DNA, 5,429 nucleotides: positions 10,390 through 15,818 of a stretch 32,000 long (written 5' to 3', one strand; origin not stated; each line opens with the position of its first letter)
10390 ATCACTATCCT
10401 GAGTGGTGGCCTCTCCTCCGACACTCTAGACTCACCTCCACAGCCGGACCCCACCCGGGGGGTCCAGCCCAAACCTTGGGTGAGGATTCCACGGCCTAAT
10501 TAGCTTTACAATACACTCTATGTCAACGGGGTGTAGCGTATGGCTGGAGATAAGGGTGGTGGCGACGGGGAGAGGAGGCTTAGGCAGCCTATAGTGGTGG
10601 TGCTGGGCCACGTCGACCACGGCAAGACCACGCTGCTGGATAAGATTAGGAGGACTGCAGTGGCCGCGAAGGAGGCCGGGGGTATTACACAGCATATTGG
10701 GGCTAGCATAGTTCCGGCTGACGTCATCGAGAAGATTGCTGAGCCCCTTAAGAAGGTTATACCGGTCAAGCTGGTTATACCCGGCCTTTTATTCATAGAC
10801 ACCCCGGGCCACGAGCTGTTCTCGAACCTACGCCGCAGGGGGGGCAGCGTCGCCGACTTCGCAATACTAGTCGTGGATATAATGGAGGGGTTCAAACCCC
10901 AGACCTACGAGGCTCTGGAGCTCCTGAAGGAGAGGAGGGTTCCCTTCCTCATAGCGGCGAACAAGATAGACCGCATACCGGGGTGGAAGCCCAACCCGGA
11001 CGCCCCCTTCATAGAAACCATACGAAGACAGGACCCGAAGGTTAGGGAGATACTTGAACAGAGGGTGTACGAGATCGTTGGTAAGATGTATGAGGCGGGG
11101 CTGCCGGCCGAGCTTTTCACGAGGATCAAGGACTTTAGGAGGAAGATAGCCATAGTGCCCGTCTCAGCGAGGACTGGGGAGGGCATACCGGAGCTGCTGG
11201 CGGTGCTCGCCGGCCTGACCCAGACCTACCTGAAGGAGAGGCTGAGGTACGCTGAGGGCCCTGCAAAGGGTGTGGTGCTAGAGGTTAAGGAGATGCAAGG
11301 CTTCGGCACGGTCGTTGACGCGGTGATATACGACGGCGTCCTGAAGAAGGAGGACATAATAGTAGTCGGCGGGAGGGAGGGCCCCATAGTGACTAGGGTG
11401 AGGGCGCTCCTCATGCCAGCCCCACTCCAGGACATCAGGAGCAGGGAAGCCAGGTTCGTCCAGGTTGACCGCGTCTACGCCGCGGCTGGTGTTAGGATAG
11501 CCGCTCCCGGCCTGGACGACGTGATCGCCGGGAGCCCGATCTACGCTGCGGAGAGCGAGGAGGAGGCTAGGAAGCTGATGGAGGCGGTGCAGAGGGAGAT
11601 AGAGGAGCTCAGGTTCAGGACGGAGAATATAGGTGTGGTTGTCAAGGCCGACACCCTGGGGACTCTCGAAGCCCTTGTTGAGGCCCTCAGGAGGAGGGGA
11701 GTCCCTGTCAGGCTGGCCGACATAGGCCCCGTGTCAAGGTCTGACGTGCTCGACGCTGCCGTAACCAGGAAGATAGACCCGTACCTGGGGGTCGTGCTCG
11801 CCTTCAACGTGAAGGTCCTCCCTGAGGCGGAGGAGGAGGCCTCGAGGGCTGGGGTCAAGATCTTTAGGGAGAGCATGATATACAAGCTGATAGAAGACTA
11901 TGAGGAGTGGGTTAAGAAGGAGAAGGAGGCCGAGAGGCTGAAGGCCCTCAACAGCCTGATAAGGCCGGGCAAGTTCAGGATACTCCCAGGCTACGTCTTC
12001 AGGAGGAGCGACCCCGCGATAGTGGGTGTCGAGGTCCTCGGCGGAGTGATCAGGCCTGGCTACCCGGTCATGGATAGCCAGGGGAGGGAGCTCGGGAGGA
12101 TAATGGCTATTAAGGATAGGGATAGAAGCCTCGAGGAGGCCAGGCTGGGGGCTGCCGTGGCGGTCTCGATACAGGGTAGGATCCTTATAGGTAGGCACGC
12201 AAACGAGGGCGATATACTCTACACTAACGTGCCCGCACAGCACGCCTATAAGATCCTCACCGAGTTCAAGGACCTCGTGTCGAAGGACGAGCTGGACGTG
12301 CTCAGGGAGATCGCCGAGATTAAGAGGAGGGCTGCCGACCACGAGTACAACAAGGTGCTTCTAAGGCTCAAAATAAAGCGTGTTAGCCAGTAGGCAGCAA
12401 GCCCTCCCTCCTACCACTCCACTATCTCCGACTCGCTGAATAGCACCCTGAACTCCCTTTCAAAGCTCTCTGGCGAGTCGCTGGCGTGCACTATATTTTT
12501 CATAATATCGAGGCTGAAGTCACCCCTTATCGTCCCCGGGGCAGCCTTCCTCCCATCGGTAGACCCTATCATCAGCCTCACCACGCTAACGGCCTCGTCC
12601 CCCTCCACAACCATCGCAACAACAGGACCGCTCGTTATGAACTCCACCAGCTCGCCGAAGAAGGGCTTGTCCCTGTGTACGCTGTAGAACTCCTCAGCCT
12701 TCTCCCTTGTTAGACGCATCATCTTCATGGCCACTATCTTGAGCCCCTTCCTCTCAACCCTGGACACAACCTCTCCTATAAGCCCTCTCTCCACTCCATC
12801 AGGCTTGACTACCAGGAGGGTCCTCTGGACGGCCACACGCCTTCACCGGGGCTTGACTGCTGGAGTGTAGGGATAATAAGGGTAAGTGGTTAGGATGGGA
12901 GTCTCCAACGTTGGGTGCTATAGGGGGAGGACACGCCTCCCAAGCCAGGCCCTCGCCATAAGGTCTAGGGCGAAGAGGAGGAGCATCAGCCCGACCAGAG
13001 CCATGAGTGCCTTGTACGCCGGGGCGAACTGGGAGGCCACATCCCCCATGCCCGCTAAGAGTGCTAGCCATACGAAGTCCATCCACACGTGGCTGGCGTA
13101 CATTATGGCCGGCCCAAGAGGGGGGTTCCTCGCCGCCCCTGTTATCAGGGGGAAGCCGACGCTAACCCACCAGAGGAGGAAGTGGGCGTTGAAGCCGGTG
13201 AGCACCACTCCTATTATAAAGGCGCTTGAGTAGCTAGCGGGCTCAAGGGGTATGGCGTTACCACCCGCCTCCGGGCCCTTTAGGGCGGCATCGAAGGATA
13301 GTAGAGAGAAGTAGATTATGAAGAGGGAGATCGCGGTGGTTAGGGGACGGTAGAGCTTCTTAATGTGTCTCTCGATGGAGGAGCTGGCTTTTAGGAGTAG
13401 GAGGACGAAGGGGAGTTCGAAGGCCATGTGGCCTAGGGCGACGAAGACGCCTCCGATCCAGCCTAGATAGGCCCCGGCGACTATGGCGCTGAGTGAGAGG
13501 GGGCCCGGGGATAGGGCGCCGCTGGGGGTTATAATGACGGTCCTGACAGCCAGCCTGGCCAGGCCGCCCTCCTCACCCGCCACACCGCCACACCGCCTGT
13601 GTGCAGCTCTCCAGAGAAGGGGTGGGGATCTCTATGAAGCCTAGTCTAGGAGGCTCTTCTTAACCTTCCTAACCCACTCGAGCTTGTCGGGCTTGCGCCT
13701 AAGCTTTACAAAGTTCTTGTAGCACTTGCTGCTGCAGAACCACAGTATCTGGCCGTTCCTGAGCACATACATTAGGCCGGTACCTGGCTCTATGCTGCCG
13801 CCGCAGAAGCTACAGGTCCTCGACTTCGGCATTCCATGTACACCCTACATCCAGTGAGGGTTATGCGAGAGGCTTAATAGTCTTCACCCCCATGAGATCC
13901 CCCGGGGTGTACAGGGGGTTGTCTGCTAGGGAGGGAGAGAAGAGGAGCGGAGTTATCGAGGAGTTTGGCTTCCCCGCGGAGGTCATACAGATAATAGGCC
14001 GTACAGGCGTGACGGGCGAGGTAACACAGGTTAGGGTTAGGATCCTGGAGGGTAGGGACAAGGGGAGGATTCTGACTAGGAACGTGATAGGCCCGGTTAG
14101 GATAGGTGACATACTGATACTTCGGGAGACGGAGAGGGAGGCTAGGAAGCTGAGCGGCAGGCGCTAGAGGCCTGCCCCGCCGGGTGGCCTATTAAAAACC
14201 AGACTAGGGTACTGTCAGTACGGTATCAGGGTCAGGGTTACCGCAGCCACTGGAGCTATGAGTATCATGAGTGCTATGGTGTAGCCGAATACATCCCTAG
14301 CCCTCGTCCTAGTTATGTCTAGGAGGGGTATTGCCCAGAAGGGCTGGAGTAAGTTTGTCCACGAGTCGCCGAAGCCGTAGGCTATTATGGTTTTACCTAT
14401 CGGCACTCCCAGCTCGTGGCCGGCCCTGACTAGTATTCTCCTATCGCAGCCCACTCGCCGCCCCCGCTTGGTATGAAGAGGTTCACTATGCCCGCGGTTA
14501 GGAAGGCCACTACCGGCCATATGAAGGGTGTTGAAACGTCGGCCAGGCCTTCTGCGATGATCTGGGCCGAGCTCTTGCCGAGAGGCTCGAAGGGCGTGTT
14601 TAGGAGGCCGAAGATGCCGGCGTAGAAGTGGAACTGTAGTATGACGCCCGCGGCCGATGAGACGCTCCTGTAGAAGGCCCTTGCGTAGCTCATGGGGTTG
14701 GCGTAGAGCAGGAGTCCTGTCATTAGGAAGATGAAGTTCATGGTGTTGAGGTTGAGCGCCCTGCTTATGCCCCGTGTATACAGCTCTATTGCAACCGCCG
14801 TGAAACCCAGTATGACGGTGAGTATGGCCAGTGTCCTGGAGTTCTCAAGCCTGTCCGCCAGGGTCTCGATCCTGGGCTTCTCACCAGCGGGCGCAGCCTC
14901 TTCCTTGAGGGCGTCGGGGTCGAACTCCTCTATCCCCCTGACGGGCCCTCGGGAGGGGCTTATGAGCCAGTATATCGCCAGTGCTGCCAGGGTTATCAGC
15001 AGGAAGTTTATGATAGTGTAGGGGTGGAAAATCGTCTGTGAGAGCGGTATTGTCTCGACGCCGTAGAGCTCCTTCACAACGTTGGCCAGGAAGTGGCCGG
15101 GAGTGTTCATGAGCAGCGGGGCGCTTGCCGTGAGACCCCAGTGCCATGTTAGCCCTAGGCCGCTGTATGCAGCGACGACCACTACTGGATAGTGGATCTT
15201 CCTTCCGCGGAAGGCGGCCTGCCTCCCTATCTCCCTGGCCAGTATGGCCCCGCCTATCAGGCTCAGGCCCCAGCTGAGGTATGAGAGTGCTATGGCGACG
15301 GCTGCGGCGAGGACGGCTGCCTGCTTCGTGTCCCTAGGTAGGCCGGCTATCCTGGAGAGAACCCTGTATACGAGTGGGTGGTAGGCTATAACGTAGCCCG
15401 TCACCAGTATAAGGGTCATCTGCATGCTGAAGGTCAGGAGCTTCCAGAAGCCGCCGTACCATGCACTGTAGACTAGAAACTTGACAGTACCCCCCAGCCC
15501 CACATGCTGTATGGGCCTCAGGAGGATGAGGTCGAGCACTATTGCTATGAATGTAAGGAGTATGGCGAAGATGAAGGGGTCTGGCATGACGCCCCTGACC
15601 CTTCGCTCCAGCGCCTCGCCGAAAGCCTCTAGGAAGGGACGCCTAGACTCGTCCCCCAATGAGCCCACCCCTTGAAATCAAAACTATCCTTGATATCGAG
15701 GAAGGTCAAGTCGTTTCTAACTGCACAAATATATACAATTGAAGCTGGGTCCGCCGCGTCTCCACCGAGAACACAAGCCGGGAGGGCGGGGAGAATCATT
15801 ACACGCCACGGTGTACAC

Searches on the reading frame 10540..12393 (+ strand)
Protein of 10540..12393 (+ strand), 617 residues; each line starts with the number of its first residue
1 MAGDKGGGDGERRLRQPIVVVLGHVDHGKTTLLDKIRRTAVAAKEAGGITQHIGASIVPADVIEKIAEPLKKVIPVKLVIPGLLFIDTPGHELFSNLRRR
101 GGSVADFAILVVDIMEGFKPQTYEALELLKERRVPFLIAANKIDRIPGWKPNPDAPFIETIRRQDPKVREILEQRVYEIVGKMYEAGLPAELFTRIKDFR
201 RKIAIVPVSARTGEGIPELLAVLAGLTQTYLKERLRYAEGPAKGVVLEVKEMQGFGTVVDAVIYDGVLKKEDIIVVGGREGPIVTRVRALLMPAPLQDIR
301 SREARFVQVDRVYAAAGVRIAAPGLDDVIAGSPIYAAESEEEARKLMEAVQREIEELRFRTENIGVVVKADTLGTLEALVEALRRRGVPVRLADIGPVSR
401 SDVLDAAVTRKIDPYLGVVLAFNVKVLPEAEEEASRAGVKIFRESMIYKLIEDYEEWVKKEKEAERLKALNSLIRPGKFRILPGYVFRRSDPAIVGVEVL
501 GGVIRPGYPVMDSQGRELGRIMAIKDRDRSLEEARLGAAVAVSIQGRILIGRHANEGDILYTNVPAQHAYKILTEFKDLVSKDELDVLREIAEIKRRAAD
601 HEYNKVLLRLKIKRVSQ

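Call 36: search_protein_families(library=pfam, proteins=[window:10540-12393:+], max_evalue=0.001)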
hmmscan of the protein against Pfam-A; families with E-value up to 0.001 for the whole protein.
window:10540-12393:+ (617 aa): 5 families
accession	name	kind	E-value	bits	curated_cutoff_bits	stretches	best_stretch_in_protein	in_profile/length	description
PF14578.12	GTP_EFTU_D4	-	9.4e-37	125.2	23.8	1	475-561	1-86/86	Elongation factor Tu domain 4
PF00009.33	GTP_EFTU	-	1.3e-32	113.3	26.5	1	18-226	5-185/188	Elongation factor Tu GTP binding domain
PF11987.13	IF-2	-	4.2e-21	75.5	27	1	339-455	4-117/117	Translation-initiation factor 2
PF03144.31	GTP_EFTU_D2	-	2.9e-09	37.7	30.3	1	256-334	1-72/73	Elongation factor Tu domain 2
PF01926.29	MMR_HSR1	-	2.6e-07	31.2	21.9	1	19-142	2-113/113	50S ribosome-binding GTPase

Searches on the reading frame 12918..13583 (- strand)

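Call 36: search_protein_families(library=pfam, proteins=[window:12918-13583:-], max_evalue=0.001)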
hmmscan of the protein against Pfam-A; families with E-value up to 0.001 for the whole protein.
window:12918-13583:- (221 aa): 1 family
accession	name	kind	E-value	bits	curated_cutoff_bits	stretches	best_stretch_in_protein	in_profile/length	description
PF01810.24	LysE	-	3.2e-22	79.4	25.6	1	21-210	2-191/193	LysE type translocator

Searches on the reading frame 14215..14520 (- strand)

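Call 36: search_protein_families(library=pfam, proteins=[window:14215-14520:-], max_evalue=0.001)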
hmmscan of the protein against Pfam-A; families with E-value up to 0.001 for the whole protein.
window:14215-14520:- (101 aa): 1 family
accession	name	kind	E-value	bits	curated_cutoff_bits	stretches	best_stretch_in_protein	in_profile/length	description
PF02667.20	SCFA_trans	-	2.7e-25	89.7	27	1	28-99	382-453/453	Short chain fatty acid transporter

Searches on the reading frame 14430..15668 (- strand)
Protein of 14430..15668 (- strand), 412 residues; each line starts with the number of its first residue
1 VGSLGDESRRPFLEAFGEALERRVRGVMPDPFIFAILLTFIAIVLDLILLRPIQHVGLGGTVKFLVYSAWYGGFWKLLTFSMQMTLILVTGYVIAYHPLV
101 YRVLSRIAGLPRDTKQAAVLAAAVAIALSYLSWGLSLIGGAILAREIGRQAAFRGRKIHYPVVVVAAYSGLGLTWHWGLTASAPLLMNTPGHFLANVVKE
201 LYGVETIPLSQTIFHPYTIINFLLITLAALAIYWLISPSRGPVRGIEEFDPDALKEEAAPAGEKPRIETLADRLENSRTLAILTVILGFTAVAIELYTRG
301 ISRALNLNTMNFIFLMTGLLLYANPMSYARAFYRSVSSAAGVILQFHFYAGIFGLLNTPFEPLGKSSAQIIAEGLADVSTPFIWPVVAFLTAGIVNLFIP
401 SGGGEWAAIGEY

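Call 3: search_protein_families(library=pfam, proteins=[window:14430-15668:-], max_evalue=0.01)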
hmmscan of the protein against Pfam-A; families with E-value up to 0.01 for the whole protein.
window:14430-15668:- (412 aa): 1 family
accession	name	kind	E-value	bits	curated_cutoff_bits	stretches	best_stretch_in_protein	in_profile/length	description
PF02667.20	SCFA_trans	-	1.4e-112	377.4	27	1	14-411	3-382/453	Short chain fatty acid transporter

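Call 4: search_protein_families(library=ncbifam, proteins=[window:14430-15668:-], max_evalue=0.01)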
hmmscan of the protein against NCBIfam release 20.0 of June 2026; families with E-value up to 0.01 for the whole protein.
window:14430-15668:- (412 aa): 1 family
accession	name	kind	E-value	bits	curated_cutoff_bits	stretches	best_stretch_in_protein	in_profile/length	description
TIGR00366.1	TIGR00366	hypoth_equivalog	1.2e-113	380.6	575.75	1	19-411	5-379/438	TIGR00366 family protein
